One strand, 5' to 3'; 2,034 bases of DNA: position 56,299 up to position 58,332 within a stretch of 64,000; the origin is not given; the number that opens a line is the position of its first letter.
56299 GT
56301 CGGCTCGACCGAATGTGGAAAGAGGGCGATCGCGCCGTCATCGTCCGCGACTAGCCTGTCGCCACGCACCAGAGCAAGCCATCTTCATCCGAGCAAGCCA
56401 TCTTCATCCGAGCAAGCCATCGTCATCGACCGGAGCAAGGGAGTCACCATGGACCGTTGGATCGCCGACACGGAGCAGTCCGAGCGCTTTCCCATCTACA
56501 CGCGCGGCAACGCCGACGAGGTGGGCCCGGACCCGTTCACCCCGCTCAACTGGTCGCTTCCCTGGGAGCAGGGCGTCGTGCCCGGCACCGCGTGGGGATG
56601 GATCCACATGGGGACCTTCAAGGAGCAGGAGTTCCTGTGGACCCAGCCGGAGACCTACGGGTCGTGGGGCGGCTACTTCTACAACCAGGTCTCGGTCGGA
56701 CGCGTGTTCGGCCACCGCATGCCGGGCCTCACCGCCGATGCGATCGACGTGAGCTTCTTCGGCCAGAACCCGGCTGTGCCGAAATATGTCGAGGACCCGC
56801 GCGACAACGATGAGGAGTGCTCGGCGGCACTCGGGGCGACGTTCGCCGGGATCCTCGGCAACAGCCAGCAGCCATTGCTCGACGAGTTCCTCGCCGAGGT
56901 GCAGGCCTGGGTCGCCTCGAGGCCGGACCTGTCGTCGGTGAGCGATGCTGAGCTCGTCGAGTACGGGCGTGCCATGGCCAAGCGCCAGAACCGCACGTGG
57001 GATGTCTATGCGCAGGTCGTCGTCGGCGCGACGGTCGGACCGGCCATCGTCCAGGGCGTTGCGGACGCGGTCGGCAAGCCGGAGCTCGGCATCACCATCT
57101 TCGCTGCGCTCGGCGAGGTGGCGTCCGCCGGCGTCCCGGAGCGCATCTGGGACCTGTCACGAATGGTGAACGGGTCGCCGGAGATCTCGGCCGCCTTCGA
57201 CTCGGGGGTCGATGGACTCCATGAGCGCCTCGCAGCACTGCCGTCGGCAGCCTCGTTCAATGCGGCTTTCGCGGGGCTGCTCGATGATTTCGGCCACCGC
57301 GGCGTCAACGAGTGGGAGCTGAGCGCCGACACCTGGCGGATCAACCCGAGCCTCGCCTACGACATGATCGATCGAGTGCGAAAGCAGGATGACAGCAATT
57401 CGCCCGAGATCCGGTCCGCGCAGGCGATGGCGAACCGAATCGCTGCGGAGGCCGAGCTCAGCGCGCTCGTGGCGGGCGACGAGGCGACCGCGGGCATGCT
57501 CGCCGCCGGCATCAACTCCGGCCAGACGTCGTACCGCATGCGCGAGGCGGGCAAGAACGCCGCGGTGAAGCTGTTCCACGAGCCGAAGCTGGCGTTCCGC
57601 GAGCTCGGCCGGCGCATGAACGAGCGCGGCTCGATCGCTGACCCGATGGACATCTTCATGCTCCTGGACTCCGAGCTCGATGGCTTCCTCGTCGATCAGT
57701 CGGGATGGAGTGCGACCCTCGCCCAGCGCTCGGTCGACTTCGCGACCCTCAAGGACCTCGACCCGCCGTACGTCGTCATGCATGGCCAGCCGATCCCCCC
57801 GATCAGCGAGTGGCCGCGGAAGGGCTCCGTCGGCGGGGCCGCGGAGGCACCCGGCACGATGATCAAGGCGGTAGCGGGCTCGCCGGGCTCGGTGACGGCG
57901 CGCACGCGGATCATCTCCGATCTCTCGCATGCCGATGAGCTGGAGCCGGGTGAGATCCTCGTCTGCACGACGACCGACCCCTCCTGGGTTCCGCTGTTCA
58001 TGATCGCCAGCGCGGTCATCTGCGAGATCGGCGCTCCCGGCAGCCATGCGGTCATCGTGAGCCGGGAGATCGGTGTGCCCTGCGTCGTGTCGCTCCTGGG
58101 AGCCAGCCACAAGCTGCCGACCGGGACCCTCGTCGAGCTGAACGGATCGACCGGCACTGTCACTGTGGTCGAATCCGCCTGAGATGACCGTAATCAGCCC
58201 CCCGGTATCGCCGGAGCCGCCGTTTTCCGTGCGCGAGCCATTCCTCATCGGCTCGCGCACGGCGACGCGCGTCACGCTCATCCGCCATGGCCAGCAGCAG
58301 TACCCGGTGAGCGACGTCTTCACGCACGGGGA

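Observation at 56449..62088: Two ATP-grasp-less swivel-histidine (RPH / PEP-synthase-like) paralogues bracketing a histidine phosphatase and a stand-alone Rieske oxygenase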

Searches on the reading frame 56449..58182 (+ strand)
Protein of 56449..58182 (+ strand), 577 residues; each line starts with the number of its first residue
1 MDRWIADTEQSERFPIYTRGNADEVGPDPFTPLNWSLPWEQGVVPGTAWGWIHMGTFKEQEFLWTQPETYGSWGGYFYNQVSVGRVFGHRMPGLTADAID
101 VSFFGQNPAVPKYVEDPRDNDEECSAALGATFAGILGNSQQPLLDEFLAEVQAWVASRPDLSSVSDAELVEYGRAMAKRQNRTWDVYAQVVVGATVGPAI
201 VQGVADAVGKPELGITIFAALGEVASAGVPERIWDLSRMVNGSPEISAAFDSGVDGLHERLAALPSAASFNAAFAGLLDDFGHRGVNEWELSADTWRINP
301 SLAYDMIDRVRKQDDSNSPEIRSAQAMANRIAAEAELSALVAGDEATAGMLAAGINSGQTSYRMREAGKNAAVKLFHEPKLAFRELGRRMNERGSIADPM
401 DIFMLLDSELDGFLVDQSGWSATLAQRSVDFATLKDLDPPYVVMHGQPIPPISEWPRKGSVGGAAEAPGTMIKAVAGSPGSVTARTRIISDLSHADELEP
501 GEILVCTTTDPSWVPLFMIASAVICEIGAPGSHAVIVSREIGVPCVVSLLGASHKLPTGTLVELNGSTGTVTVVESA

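Call 7: search_protein_families(library=pfam, proteins=[window:56449-58182:+], max_evalue=0.1)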
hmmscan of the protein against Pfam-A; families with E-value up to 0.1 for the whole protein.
window:56449-58182:+ (577 aa): 1 family
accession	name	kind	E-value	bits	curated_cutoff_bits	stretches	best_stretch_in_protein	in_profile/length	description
PF00391.29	PEP-utilizers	-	2.1e-18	66.1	23.1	1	499-569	2-72/72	PEP-utilising enzyme, mobile domain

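Call 8: search_protein_families(library=ncbifam, proteins=[window:56449-58182:+], max_evalue=0.1)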
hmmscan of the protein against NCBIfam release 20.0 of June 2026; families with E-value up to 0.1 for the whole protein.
window:56449-58182:+ (577 aa): 23 families
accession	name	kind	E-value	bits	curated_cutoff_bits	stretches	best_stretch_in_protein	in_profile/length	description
NF004881.0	PRK06241.2-2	equivalog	3e-40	138.3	883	1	216-576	537-892/898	phosphoenolpyruvate synthase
NF052632.1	undecylprod_RedH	equivalog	5e-39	133.9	1350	1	224-575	536-879/880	undecylprodigiosin ligase RedH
NF004520.0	PRK05865.1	equivalog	4.1e-37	127.5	1509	1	260-577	558-840/854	sugar epimerase family protein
NF052631.1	prodigiosin_PigC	equivalog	1.2e-36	126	1300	2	465-573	772-881/883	prodigiosin ligase PigC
NF041857.1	RIF_Ptrans_rph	equivalog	1.5e-32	112.9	999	1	235-573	530-863/864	rifamycin-inactivating phosphotransferase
NF004878.0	PRK06241.1-3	subfamily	3.8e-32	111.3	945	1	232-575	551-890/891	phosphoenolpyruvate synthase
NF004877.0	PRK06241.1-2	subfamily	1.1e-30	106.7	866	1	233-574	532-868/869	phosphoenolpyruvate synthase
NF006153.0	PRK08296.1-5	subfamily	1.9e-27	96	578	1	438-575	473-607/608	hypothetical protein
NF004880.0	PRK06241.2-1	equivalog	2.5e-25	88.6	972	1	272-573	543-836/837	phosphoenolpyruvate synthase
NF004882.0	PRK06241.2-3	equivalog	7.1e-24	83.9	850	1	268-575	533-820/827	phosphoenolpyruvate synthase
NF005057.0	PRK06464.1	equivalog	1.2e-22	79.9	598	1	470-572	356-461/798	phosphoenolpyruvate synthase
TIGR01418.1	PEP_synth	equivalog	4.3e-22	78.2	739.75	1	471-574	353-456/784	pyruvate, water dikinase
NF006150.0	PRK08296.1-2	subfamily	8.5e-22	77.1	650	1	462-575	493-606/633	hypothetical protein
NF004883.0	PRK06241.2-4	equivalog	5.9e-21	74.3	1063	1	257-574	595-913/928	phosphoenolpyruvate synthase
NF006152.0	PRK08296.1-4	equivalog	2.8e-20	72.3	723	1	441-574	477-608/609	hypothetical protein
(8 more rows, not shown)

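Call 11: find_encoding_contigs(protein=window:56449-58182:+, flank=10000, max_places=6)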
Protein window:56449-58182:+ (577 aa): 5 contigs read that carry it; 3 places shown.
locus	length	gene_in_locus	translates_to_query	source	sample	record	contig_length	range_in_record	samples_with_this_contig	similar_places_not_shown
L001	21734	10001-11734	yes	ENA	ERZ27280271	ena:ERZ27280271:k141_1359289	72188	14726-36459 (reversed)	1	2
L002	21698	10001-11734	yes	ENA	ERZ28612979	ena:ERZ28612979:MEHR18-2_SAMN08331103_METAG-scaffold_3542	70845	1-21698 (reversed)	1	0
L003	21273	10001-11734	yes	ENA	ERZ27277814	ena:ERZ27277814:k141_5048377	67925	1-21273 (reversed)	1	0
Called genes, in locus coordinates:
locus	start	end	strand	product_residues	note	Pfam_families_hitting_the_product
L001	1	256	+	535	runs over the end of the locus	PF00501:AMP-binding, PF13193:AMP-binding_C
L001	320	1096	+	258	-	PF00106:adh_short, PF08659:KR, PF23441:SDR (weak), PF01370:Epimerase, PF13561:adh_short_C2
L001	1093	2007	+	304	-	PF00296:Bac_luciferase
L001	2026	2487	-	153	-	PF13577:SnoaL_4, PF12680:SnoaL_2 (weak), PF14534:DUF4440 (weak)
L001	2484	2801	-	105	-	PF00111:Fer2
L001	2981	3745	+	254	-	PF00106:adh_short, PF08659:KR, PF13460:NAD_binding_10, PF13561:adh_short_C2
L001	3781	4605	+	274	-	PF06283:ThuA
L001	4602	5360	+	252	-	PF00106:adh_short, PF01370:Epimerase, PF08659:KR (weak), PF13460:NAD_binding_10 (weak), PF13561:adh_short_C2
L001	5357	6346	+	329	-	PF00296:Bac_luciferase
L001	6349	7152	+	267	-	PF01261:AP_endonuc_2 (weak)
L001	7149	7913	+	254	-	PF13350:Y_phosphatase3, PF22784:PTP-SAK (weak), PF03162:Y_phosphatase2 (weak)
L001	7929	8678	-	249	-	PF00106:adh_short, PF08659:KR, PF23441:SDR, PF13561:adh_short_C2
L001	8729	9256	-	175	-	PF01243:PNPOx_N (weak)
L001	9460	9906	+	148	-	PF13577:SnoaL_4, PF12680:SnoaL_2 (weak)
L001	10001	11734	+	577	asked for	PF27448:Rph_4th, PF00391:PEP-utilizers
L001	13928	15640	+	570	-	PF27448:Rph_4th, PF00391:PEP-utilizers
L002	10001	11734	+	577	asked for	PF27448:Rph_4th, PF00391:PEP-utilizers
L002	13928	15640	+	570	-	PF27448:Rph_4th, PF00391:PEP-utilizers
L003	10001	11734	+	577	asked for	PF27448:Rph_4th, PF00391:PEP-utilizers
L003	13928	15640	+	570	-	PF27448:Rph_4th, PF00391:PEP-utilizers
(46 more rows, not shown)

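Call 20: find_homologous_proteins(query=window:56449-58182:+, max_evalue=0.00001)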
Query window:56449-58182:+ (577 aa): 410 proteins with E <= 0.00001 among 8000 candidates; the best 120 are listed.
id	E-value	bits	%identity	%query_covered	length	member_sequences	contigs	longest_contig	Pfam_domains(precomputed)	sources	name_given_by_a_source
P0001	0.0e+0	1238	94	100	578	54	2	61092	PF00391.30,PF27448.1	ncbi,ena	-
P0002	0.0e+0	1200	90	100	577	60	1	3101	PF00391.30,PF27448.1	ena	-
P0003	0.0e+0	1199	91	100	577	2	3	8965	PF00391.30,PF27448.1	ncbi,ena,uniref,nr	ncbi:MAG: hypothetical protein F2793_07870 [Actinobacteria bacterium]|uniref:Unannotated protein n=1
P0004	0.0e+0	1021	78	100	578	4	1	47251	PF00391.30,PF27448.1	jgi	jgi:phosphohistidine swiveling domain-containing protein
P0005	7.6e-297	1004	76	100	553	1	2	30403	PF00391.30,PF27448.1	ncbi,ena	-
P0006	1.2e-295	1000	76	100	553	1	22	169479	PF00391.30,PF27448.1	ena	-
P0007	8.8e-295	997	76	100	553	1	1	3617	PF00391.30,PF27448.1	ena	-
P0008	1.5e-290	983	75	100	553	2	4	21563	PF00391.30,PF27448.1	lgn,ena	-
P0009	2.1e-290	982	75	100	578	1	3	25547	PF00391.30,PF27448.1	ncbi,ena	-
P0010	5.0e-289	978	76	100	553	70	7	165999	PF00391.30,PF27448.1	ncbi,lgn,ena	-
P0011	9.6e-288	974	75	100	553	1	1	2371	PF00391.30,PF27448.1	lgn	-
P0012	1.4e-287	973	74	100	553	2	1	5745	PF00391.30,PF27448.1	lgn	-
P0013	2.7e-284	962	73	100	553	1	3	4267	PF00391.30,PF27448.1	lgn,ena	-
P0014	5.8e-284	961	73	100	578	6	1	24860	PF00391.30,PF27448.1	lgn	-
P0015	1.4e-283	960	73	100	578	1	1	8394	PF00391.30,PF27448.1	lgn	-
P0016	5.2e-280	948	72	100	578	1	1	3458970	PF00391.30,PF27448.1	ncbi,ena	-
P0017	5.9e-280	948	73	100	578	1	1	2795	PF00391.30,PF27448.1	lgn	-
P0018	8.9e-280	947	72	100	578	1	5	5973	PF00391.30,PF27448.1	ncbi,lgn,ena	-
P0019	2.2e-279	946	72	100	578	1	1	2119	PF00391.30,PF27448.1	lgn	-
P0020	4.1e-277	938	71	100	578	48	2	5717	PF00391.30,PF27448.1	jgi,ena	jgi:pyruvate,water dikinase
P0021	7.1e-277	938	72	100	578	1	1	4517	PF00391.30,PF27448.1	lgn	-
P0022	2.7e-275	932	71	100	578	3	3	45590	PF00391.30,PF27448.1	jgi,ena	-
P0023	3.1e-275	932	71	100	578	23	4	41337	PF00391.30,PF27448.1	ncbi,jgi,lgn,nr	ncbi:MAG TPA: hypothetical protein DCQ36_06460 [Actinobacteria bacterium]|jgi:pyruvate,water dikinas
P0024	1.8e-274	930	71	100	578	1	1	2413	PF00391.30,PF27448.1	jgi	jgi:pyruvate,water dikinase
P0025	2.5e-273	926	71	100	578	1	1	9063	PF00391.30,PF27448.1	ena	-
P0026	4.5e-273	925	71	100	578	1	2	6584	PF00391.30,PF27448.1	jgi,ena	-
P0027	6.0e-273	925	71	100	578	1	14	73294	PF00391.30,PF27448.1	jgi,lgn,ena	-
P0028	8.7e-273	924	71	100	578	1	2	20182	PF00391.30,PF27448.1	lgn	-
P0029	2.7e-272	923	71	100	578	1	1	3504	PF00391.30,PF27448.1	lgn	-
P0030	3.3e-272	922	71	100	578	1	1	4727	PF00391.30,PF27448.1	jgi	-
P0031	4.5e-272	922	71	100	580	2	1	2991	PF00391.30,PF27448.1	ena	-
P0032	5.7e-271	918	71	100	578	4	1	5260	PF00391.30,PF27448.1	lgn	-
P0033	7.3e-271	918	71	100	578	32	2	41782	PF00391.30,PF27448.1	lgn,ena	-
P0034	3.1e-270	916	69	100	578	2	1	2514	PF00391.30,PF27448.1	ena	-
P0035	5.3e-270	915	70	100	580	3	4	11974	PF00391.30,PF27448.1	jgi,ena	-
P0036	7.7e-270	914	70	100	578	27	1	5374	PF00391.30,PF27448.1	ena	-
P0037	9.9e-270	914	70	100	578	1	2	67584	PF00391.30,PF27448.1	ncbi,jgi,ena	-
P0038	2.9e-269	913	70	100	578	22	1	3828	PF00391.30,PF27448.1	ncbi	-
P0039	3.9e-269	912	70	100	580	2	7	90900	PF00391.30,PF27448.1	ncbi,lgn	-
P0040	2.1e-268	910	70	100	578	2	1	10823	PF00391.30,PF27448.1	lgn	-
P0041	4.4e-268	909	70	100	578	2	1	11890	PF00391.30,PF27448.1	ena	-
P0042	2.7e-267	906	70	100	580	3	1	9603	PF00391.30,PF27448.1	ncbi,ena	-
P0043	9.8e-266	901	70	100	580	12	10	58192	PF00391.30,PF27448.1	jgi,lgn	jgi:pyruvate,water dikinase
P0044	6.5e-264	895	69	100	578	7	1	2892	PF00391.30,PF27448.1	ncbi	-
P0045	9.3e-264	894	69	100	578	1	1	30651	PF00391.30,PF27448.1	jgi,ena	-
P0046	1.0e-263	894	69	100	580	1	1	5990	PF00391.30,PF27448.1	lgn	-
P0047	1.2e-263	894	68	100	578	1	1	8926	PF00391.30,PF27448.1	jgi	jgi:rifampicin phosphotransferase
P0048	1.3e-263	894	68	100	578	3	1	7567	PF00391.30,PF27448.1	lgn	-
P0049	1.8e-263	893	68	100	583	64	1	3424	PF00391.30,PF27448.1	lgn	-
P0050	2.6e-262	890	69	100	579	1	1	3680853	PF00391.30,PF27448.1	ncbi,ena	-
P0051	7.8e-262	888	68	100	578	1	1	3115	PF00391.30,PF27448.1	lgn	-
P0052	1.2e-261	887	69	100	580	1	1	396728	PF00391.30,PF27448.1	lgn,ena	-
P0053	1.5e-261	887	68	100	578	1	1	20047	PF00391.30,PF27448.1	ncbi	-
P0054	2.4e-261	886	67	100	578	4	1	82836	PF00391.30,PF27448.1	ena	-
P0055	3.6e-261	886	69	100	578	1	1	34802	PF00391.30,PF27448.1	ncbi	-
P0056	4.2e-261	886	69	100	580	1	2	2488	PF00391.30,PF27448.1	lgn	-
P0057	1.6e-260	884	68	100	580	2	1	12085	PF00391.30,PF27448.1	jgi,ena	jgi:phosphohistidine swiveling domain-containing protein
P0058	3.5e-259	879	68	100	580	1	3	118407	PF00391.30,PF27448.1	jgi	jgi:phosphohistidine swiveling domain-containing protein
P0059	6.7e-259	878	68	100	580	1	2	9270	PF00391.30,PF27448.1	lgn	-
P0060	1.2e-258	877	67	100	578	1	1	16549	PF00391.30,PF27448.1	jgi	jgi:rifampicin phosphotransferase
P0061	3.9e-258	876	69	100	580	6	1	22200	PF00391.30,PF27448.1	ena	-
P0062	5.6e-258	875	66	100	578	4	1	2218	PF00391.30,PF27448.1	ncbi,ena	-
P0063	6.0e-258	875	66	100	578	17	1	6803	PF00391.30,PF27448.1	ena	-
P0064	6.0e-258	875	68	100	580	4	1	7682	PF00391.30,PF27448.1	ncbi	-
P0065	6.6e-258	875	68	100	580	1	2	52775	PF00391.30,PF27448.1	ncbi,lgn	-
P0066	9.0e-258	875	66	100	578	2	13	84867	PF00391.30,PF27448.1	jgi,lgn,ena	jgi:rifampicin phosphotransferase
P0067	9.6e-258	875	67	100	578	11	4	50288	PF00391.30,PF27448.1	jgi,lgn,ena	-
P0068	8.8e-256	868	67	100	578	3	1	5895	PF00391.30,PF27448.1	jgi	jgi:phosphohistidine swiveling domain-containing protein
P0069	1.0e-254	864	67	100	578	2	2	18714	PF00391.30,PF27448.1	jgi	jgi:phosphohistidine swiveling domain-containing protein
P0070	4.9e-253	859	66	100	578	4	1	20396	PF00391.30,PF27448.1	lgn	-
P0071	1.0e-249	848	72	91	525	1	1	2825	PF00391.30,PF27448.1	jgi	jgi:pyruvate,water dikinase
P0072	1.7e-248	844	70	92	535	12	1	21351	PF00391.30,PF27448.1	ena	-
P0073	1.9e-245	834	71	91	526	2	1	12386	PF00391.30,PF27448.1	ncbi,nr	ncbi:MAG: PEP-utilizing enzyme, partial [Actinobacteria bacterium]|nr:PEP-utilizing enzyme [Actinomy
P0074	1.5e-239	814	90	68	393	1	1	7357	PF27448.1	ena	-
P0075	9.4e-230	782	59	99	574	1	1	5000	PF00391.30,PF27448.1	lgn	-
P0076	5.7e-220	750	69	85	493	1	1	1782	PF00391.30,PF27448.1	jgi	jgi:pyruvate,water dikinase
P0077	1.1e-219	749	70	81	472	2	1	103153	PF27448.1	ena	-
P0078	1.0e-216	739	69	84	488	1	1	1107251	PF00391.30,PF27448.1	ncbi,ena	-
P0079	7.7e-205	700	55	99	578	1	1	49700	PF00391.30,PF27448.1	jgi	jgi:phosphohistidine swiveling domain-containing protein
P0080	1.4e-203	696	55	99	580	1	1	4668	PF00391.30,PF27448.1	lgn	-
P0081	2.2e-203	695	55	100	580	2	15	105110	PF00391.30,PF27448.1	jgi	jgi:phosphohistidine swiveling domain-containing protein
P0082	2.0e-202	692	54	100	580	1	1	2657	PF00391.30,PF27448.1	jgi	jgi:pyruvate,water dikinase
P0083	5.8e-202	690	55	99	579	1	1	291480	PF00391.30,PF27448.1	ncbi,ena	-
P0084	1.7e-201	689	53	100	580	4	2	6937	PF00391.30,PF27448.1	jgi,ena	-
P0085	1.8e-201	689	54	100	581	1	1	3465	PF00391.30,PF27448.1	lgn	-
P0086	1.1e-200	686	55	100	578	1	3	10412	PF00391.30,PF27448.1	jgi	jgi:phosphohistidine swiveling domain-containing protein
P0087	1.5e-200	686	53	100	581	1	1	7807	PF00391.30,PF27448.1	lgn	-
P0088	4.0e-200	684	54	100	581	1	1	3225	PF00391.30,PF27448.1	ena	-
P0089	1.2e-199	683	54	99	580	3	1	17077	PF00391.30,PF27448.1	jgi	jgi:rifampicin phosphotransferase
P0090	1.8e-199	682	53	99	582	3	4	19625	PF00391.30,PF27448.1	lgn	-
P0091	2.1e-199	682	53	100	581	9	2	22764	PF00391.30,PF27448.1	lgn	-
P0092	2.8e-199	681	54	99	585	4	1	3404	PF00391.30,PF27448.1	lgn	-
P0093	8.0e-199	680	71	75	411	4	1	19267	PF00391.30,PF27448.1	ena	-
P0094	1.2e-198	679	54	100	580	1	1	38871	PF00391.30,PF27448.1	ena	-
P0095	1.7e-198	679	53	99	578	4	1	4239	PF00391.30,PF27448.1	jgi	-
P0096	1.9e-198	679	54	100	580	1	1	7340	PF00391.30,PF27448.1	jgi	jgi:rifampicin phosphotransferase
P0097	3.5e-198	678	54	100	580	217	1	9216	PF00391.30,PF27448.1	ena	-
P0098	4.3e-198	678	54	97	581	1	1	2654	PF00391.30,PF27448.1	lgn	-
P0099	4.4e-198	678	54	100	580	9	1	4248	PF00391.30,PF27448.1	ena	-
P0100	1.6e-196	672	53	99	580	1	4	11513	PF00391.30,PF27448.1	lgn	-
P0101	4.5e-196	671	53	100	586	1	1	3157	PF00391.30,PF27448.1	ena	-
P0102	5.9e-196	670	52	100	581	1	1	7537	PF00391.30,PF27448.1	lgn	-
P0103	1.3e-195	669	53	100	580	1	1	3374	PF00391.30,PF27448.1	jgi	-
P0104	3.2e-195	668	52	100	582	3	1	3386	PF00391.30,PF27448.1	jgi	jgi:rifampicin phosphotransferase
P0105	1.1e-194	666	52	100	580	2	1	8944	PF00391.30,PF27448.1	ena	-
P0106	1.8e-194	666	52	100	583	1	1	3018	PF00391.30,PF27448.1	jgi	jgi:pyruvate,water dikinase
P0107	6.7e-194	664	52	100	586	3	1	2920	PF00391.30,PF27448.1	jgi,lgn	jgi:pyruvate,water dikinase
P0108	7.4e-194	664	53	100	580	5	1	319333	PF00391.30,PF27448.1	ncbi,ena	-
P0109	2.3e-192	659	52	100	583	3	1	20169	PF00391.30,PF27448.1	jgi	jgi:rifampicin phosphotransferase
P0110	9.9e-192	657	52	100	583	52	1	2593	PF00391.30,PF27448.1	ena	-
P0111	9.3e-191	653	52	100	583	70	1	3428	PF00391.30,PF27448.1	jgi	jgi:rifampicin phosphotransferase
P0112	1.8e-190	652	51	100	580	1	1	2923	PF00391.30,PF27448.1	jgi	jgi:rifampicin phosphotransferase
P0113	2.6e-190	652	53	100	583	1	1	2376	PF00391.30,PF27448.1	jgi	jgi:phosphohistidine swiveling domain-containing protein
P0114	5.3e-190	651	52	99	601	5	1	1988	PF00391.30,PF27448.1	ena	-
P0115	9.5e-190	650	52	100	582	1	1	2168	PF00391.30,PF27448.1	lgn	-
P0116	1.3e-189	650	52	99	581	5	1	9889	PF00391.30,PF27448.1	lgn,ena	-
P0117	1.8e-189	649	52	100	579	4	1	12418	PF00391.30,PF27448.1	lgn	-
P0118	1.7e-188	646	51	100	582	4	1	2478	PF00391.30,PF27448.1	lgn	-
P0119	6.2e-187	641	51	100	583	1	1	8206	PF00391.30,PF27448.1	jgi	jgi:rifampicin phosphotransferase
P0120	1.7e-184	633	52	100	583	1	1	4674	PF00391.30,PF27448.1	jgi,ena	-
